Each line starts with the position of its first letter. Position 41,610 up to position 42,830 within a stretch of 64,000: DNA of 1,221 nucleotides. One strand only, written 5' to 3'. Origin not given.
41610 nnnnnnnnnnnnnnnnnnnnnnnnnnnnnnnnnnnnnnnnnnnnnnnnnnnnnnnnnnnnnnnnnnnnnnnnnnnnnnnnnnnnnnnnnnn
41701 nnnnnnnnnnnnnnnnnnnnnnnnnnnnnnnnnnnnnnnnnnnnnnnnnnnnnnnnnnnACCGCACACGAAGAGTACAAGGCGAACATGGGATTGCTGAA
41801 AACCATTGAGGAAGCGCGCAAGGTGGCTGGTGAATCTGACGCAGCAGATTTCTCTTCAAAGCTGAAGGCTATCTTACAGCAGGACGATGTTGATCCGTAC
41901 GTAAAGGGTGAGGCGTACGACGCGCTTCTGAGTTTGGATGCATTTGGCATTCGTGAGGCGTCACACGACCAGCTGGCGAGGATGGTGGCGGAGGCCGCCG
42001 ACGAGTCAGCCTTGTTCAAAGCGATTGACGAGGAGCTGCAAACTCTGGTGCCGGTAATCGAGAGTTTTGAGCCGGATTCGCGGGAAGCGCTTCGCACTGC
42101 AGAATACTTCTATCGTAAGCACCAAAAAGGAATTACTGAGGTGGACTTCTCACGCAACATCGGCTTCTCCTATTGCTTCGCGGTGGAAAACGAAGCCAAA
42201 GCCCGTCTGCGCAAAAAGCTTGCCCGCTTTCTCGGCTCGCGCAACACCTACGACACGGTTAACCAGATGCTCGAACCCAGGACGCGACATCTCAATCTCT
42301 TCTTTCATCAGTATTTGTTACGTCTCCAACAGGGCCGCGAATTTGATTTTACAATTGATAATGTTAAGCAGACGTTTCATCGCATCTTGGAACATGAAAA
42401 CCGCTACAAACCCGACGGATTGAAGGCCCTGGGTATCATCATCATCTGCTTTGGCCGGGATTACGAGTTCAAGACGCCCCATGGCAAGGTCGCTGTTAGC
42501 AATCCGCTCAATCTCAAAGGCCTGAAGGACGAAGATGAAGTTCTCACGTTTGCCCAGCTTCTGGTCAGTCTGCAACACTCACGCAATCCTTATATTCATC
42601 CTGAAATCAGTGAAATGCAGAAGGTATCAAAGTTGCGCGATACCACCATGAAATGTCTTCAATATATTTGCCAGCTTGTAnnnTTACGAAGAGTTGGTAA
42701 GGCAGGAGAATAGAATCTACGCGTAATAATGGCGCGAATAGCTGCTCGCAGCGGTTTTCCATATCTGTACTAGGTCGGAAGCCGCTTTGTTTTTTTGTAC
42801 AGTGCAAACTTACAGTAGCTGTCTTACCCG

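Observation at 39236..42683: Two-component pair whose response regulator carries a roughly 300-aa unassigned output domain ending in an Rx4H (HEPN-like) motif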

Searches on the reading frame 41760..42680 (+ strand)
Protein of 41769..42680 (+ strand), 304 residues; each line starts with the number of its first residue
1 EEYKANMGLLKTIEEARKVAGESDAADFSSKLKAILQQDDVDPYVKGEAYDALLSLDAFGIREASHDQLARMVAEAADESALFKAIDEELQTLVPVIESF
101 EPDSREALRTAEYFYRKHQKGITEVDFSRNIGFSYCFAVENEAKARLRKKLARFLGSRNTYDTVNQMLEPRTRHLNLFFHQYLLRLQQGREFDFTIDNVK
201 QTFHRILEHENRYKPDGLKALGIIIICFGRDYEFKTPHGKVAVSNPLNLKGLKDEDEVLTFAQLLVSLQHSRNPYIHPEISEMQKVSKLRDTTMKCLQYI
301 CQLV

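Call 5: find_homologous_proteins(query=window:41769-42680:+, max_evalue=0.001)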
Query window:41769-42680:+ (304 aa): 321 proteins with E <= 0.001 among 1795 candidates; the best 120 are listed.
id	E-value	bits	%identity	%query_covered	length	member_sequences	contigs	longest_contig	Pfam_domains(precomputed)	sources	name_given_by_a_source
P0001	6.8e-189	644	96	100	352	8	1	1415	-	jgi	-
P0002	5.1e-176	602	88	100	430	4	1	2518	PF00072.31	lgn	-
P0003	1.2e-174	598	88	100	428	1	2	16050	PF00072.31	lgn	-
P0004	1.2e-168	578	85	100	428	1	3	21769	PF00072.31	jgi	jgi:CheY-like chemotaxis protein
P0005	1.4e-104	368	56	100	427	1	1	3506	PF00072.31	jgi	jgi:CheY-like chemotaxis protein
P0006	5.1e-104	366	55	100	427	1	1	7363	PF00072.31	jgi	jgi:YesN/AraC family two-component response regulator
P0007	1.7e-103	364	54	99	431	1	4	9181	PF00072.31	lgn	-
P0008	1.4e-100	355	53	99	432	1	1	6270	PF00072.31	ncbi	-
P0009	2.1e-99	351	54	100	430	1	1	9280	PF00072.31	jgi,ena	-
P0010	2.2e-99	351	52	100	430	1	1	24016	PF00072.31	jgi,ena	-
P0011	2.4e-99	351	53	100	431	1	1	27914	PF00072.31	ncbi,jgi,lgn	-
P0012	2.8e-99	350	52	100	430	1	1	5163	PF00072.31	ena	-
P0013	3.8e-99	350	53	100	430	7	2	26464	PF00072.31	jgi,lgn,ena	jgi:CheY-like chemotaxis protein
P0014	3.3e-98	347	52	100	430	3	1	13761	PF00072.31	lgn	-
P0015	2.8e-97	344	50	99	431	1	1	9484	PF00072.31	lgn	-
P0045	1.3e-89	319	50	99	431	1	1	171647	PF00072.31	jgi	-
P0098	6.9e-83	297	48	97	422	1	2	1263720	PF00072.31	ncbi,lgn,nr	ncbi:response regulator [bacterium]|nr:response regulator [bacterium]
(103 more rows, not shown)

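Call 6: search_solved_structures(query=window:41769-42680:+, max_evalue=10)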
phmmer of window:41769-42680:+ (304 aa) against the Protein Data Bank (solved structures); distinct sequences matched with E-value up to 10: 0.

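Call 13: search_solved_structures(query=A2, max_evalue=10, show_alignments=3)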
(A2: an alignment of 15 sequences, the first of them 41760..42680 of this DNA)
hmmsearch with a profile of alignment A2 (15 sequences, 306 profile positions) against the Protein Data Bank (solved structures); distinct sequences matched with E-value up to 10: 2.
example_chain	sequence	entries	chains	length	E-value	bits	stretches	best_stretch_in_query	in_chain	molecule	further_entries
3uz0_A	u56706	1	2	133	0.019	17.6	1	23-77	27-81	Stage III sporulation protein AH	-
3tuf_A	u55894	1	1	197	0.043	16.4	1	23-77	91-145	Stage III sporulation protein AH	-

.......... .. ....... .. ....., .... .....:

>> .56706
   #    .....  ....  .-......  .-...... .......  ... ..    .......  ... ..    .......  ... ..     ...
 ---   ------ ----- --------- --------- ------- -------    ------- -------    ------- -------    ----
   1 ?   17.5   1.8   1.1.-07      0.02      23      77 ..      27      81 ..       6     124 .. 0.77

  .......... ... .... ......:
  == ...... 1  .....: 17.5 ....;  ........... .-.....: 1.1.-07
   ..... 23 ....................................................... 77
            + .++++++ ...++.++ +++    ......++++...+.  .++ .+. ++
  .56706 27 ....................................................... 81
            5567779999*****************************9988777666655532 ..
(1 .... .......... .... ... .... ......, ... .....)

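Call 15: find_encoding_contigs(protein=P0098, flank=8000, max_places=2)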
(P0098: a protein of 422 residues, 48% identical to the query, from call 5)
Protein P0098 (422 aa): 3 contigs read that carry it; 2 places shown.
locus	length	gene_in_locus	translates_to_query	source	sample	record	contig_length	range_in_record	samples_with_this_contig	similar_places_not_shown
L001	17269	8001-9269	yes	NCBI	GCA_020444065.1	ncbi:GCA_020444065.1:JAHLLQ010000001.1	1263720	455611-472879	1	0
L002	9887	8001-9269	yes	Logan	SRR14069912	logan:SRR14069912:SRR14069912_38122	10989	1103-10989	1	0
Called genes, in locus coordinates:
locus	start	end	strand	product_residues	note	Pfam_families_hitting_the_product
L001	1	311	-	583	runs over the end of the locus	PF02366:PMT, PF13231:PMT_2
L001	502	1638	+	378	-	PF20706:GT4-conflict (faint), PF13439:Glyco_transf_4, PF13579:Glyco_trans_4_4 (weak), PF00534:Glycos_transf_1, PF13692:Glyco_trans_1_4, PF13524:Glyco_trans_1_2 (faint)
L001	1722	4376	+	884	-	-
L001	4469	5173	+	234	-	PF03548:LolA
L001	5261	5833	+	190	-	-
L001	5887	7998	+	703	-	PF02518:HATPase_c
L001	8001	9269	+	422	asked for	PF00072:Response_reg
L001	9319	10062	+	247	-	PF00480:ROK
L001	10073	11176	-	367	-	PF00437:T2SSE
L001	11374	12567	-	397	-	PF02922:CBM_48 (faint), PF16561:AMPK1_CBM (faint), PF13098:Thioredoxin_2 (faint)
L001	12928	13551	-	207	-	PF00574:CLP_protease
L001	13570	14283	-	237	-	PF00574:CLP_protease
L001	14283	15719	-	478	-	PF05697:Trigger_N, PF05698:Trigger_C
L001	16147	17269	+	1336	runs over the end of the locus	PF00082:Peptidase_S8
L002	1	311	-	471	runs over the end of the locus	?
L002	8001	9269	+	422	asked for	PF00072:Response_reg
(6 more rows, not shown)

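Call 16: find_encoding_contigs(protein=P0045, flank=8000, max_places=2)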
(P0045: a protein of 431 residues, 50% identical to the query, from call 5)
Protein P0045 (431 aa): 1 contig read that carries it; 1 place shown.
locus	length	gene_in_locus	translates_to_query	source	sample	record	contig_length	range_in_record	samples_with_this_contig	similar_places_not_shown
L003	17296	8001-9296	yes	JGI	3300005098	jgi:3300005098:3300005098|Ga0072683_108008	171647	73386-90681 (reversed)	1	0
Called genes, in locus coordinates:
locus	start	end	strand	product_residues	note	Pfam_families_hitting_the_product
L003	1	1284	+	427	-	PF01408:GFO_IDH_MocA, PF19051:GFO_IDH_MocA_C2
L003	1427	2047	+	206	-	PF00117:GATase, PF01174:SNO, PF07685:GATase_3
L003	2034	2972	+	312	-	PF00288:GHMP_kinases_N, PF08544:GHMP_kinases_C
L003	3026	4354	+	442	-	PF00291:PALP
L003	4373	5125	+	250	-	PF03548:LolA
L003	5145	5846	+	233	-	PF04390:LptE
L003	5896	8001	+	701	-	PF02518:HATPase_c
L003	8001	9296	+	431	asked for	PF00072:Response_reg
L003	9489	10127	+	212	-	PF01618:MotA_ExbB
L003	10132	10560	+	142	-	PF02472:ExbD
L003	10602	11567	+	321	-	PF02195:ParB_N (weak)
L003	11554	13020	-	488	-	PF00069:Pkinase, PF01636:APH (faint), PF07714:PK_Tyr_Ser-Thr, PF03109:ABC1, PF00027:cNMP_binding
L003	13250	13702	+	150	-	-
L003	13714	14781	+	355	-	PF20706:GT4-conflict (weak), PF00534:Glycos_transf_1, PF13692:Glyco_trans_1_4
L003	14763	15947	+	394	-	PF00534:Glycos_transf_1, PF13692:Glyco_trans_1_4, PF13524:Glyco_trans_1_2 (weak)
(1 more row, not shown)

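Call 18: search_protein_representatives(alignment_id=A2)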
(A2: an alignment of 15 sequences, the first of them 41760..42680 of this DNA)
Query: 15 sequences, 306 profile positions. Proteins with E-value up to 0.001 (for the whole library): 128; up to 1e-10: 36; up to 1e-30: 30. The best 128 are listed.
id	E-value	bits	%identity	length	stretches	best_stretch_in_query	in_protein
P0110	2.9e-130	450.5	-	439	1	2-305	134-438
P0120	1.3e-122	425.4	-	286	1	24-306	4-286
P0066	4.5e-119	413.7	-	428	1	2-305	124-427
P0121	1.6e-118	411.9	-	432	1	2-305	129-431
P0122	3.6e-111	387.8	-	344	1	2-305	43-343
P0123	8.7e-111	386.6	-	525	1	4-306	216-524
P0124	3.1e-109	381.5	-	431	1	2-305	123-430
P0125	1.7e-105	369.1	-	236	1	79-306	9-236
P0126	9.6e-105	366.7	-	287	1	25-305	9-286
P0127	6.8e-104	363.9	-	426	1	7-305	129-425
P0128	3.6e-102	358.2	-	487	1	2-305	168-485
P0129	1.8e-99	349.4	-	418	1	2-306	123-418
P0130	2.2e-98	345.8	-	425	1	3-306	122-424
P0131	9.5e-87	307.6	-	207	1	107-305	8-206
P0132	1.8e-81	290.3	-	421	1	7-304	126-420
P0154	9.2e-10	54.8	-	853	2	29-135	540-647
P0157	6.1e-09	52.1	-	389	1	71-281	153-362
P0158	4.7e-08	49.2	-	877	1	82-305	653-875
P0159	5.1e-08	49.1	-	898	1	83-305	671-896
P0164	3.5e-07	46.3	-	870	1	84-305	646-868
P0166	4.8e-07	45.9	-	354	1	73-304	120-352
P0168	1.0e-06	44.8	-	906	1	58-303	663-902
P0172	1.6e-06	44.1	-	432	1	79-302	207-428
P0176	2.5e-06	43.5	-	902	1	29-305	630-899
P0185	1.9e-05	40.6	-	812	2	203-279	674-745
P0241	8.3e-04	35.2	-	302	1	30-300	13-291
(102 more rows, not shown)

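Call 19: search_protein_families(library=pfam, proteins=[P0158, P0159, P0164, P0168, P0176, P0157, P0166, P0172, P0154, P0241], max_evalue=0.01)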
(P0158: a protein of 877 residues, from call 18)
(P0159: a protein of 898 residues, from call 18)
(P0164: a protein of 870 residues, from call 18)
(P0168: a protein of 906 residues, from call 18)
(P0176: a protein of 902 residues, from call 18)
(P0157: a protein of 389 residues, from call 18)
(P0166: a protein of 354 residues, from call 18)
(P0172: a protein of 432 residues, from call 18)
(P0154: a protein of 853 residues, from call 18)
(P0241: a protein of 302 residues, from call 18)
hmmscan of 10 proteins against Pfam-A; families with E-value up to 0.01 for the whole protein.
P0158 (877 aa): 2 families
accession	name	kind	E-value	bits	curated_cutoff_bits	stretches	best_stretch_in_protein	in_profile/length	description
PF13646.12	HEAT_2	-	2.2e-10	41.1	27.7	1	27-100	14-87/88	HEAT repeats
PF03130.22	HEAT_PBS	-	0.00019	22.1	20.9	0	525-544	4-23/27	PBS lyase HEAT-like repeat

P0159 (898 aa): 1 family
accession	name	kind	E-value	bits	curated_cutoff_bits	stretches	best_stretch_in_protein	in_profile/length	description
PF13646.12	HEAT_2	-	4.9e-15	56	27.7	2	72-129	4-61/88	HEAT repeats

P0164 (870 aa): 2 families
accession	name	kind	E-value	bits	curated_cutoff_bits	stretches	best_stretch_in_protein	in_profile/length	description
PF13646.12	HEAT_2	-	7.8e-14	52.2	27.7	1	38-122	3-87/88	HEAT repeats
PF24559.1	UBA_RAD5A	-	0.0083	16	27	0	52-65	19-32/45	DNA repair protein RAD5A UBA domain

P0168 (906 aa): 2 families
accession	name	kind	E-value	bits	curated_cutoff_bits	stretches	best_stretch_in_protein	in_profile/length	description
PF13646.12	HEAT_2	-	6.7e-13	49.2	27.7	1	59-120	15-75/88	HEAT repeats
PF03130.22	HEAT_PBS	-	0.0089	16.9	20.9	0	560-581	4-25/27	PBS lyase HEAT-like repeat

P0176 (902 aa): 1 family
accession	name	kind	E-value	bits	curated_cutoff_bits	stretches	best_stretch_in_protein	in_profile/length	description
PF13646.12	HEAT_2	-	2.8e-05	24.7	27.7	0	162-209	20-65/88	HEAT repeats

P0157 (389 aa): 0 families

P0166 (354 aa): 0 families

P0172 (432 aa): 1 family
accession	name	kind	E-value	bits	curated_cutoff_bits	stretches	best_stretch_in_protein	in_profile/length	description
PF18735.6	HEPN_RiboL-PSP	-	0.0087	16.4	28.4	0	383-428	137-185/191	RiboL-PSP-HEPN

P0154 (853 aa): 0 families

P0241 (302 aa): 0 families

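Call 49: list_cluster_members(proteins=[P0158, P0159, P0154, P0172, P0157, P0166, P0185, P0168])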
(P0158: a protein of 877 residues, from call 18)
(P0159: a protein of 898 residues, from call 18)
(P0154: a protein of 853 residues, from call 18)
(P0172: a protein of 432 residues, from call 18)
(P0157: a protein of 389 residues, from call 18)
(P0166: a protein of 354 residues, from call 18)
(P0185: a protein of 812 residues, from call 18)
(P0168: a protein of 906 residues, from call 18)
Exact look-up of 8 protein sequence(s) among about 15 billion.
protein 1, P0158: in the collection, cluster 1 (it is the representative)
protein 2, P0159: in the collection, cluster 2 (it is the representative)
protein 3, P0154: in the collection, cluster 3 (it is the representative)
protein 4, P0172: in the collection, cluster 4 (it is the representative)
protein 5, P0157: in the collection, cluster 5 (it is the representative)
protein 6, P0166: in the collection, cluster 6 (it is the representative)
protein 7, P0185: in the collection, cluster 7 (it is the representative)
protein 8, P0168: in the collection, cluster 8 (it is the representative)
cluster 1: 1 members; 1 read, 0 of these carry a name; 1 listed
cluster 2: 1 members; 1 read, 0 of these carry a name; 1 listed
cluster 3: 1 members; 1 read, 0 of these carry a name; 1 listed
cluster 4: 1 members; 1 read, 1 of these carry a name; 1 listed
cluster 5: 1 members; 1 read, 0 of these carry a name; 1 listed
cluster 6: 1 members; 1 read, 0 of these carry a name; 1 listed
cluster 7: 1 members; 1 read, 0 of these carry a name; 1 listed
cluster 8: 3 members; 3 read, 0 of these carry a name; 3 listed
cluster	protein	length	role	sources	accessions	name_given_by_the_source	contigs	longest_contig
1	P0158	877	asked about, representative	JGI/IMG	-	-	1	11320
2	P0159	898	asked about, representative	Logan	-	-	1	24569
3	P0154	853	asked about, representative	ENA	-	-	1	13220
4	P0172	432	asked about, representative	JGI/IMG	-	hypothetical protein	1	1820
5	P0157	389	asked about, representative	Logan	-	-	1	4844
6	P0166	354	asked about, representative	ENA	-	-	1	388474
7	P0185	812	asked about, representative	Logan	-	-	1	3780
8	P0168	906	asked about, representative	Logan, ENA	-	-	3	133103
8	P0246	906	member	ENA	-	-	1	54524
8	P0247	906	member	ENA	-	-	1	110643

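Call 50: find_encoding_contigs(protein=P0168, flank=6000, max_places=2)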
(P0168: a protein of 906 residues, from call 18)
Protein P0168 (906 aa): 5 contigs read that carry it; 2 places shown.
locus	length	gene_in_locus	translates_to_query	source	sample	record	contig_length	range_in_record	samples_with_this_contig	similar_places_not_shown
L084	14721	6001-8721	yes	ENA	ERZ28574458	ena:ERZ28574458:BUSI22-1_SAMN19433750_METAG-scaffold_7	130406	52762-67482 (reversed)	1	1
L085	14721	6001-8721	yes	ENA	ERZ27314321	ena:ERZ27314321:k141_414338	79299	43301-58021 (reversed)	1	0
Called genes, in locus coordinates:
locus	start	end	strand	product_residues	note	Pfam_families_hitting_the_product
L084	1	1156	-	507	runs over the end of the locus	PF00289:Biotin_carb_N, PF02786:CPSase_L_D2, PF02222:ATP-grasp (weak), PF07478:Dala_Dala_lig_C, PF02785:Biotin_carb_C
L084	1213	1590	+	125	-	-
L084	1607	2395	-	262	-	PF01553:Acyltransferase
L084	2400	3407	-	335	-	PF01300:Sua5_yciO_yrdC, PF03481:Sua5_C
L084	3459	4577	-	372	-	-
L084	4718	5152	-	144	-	PF00076:RRM_1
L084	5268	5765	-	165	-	PF00254:FKBP_C (weak)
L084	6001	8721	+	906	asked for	PF13646:HEAT_2 (faint)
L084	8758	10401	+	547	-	PF00962:A_deaminase (faint)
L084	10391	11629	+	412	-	PF07690:MFS_1, PF13000:Acatn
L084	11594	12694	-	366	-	-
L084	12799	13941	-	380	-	-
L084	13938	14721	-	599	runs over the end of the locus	PF13428:TPR_14 (faint), PF13432:TPR_16 (faint), PF24575:TPR_Slam (faint), PF13431:TPR_17 (faint), PF14559:TPR_19 (weak)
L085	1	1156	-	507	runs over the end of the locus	PF00289:Biotin_carb_N, PF02786:CPSase_L_D2, PF02222:ATP-grasp (weak), PF07478:Dala_Dala_lig_C, PF02785:Biotin_carb_C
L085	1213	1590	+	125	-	-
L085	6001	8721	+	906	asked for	PF13646:HEAT_2 (faint)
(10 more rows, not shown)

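Call 53: search_protein_families(library=pfam, alignment_id=A4, max_evalue=1)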
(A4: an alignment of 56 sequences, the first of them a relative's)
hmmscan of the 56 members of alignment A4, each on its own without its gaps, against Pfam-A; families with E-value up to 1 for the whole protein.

A. member 1, P0157 (389 aa): 0 families

B. families by the number of members that match (of 56 scanned): 68 families (the first 25 are shown)
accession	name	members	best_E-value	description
PF13646.12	HEAT_2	43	7.6e-23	HEAT repeats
PF03130.22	HEAT_PBS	18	1.6e-07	PBS lyase HEAT-like repeat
PF13513.12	HEAT_EZ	8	0.021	HEAT-like repeat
PF11838.14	ERAP1_C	5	2.3e-08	ERAP1-like C-terminal domain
PF16804.11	DUF5071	4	0.15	Domain of unknown function (DUF5071)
PF18735.6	HEPN_RiboL-PSP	3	0.0087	RiboL-PSP-HEPN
PF02985.28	HEAT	2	6.4e-06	HEAT repeat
PF01602.26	Adaptin_N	2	0.00091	Adaptin N terminal region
PF00515.34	TPR_1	1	2.9e-07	Tetratricopeptide repeat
PF07719.23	TPR_2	1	1e-06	Tetratricopeptide repeat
PF13428.12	TPR_14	1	9.2e-05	Tetratricopeptide repeat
PF20512.3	PMI_typeI_hel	1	0.0026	Phosphomannose isomerase type I, helical insertion domain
PF23211.1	LRR_LRWD1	1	0.0041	Leucine-rich repeat and WD repeat-containing protein 1, LRR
PF22919.1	ATP-synt_VA_C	1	0.0044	C-terminal domain of V and A type ATP synthase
PF14853.12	Fis1_TPR_C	1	0.0047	Fis1 C-terminal tetratricopeptide repeat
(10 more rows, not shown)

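Call 54: search_solved_structures(query=A4, max_evalue=10)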
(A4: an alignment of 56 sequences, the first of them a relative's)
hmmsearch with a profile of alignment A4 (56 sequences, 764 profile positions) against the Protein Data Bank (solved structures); distinct sequences matched with E-value up to 10: 45.
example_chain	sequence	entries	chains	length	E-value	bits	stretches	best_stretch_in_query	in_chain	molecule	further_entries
9sah_A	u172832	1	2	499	4.2e-42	148.1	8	389-469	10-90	E4-NB2 synthetic fusion protein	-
6fsq_A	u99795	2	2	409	1.2e-29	107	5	381-467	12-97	alphaRep A3_bGFPD | A3_bGFPD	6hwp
6ft5_A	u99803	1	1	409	5.5e-29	104.8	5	381-467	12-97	alphaRep A3_A3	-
4xl5_C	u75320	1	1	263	2.3e-28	102.7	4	399-467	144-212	bGFP-A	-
4zv6_A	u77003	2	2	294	4.4e-27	98.5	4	398-467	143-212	AlphaRep-7 | alpha-Rep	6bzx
6gwc_C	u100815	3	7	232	8.6e-20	74.4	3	398-467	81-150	iE5 ALPHAREP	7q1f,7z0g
9rhz_A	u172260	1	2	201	7.8e-19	71.2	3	388-467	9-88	ALPHAREP bE5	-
7p0h_A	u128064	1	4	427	3.1e-18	69.2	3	399-467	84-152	Helicobacter pylori ComF fused to an artificial alphaREP crystallization helper (named B2)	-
3ltj_A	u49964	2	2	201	4.6e-18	68.6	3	388-467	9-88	AlphaRep-4 | bA3-2: binder of A3 protein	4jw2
3ltm_A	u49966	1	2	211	2e-17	66.6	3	392-467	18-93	Alpha-Rep4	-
6veh_A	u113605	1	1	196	4.2e-17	65.5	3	400-467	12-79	HEAT repeat domain-containing protein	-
8aw4_A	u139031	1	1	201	3.4e-16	62.5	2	357-467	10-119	ALPHAREP bB-E3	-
6gx7_E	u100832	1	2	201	4.7e-14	55.4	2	388-467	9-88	iiiA5 ALPHAREP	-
5dcq_A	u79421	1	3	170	7.6e-14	54.7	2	388-472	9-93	artificial repeat proteins (alphaREP3)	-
6gwd_G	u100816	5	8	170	1.4e-12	50.5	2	388-467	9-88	iiH5 ALPHAREP | iih5 Alpha Repeating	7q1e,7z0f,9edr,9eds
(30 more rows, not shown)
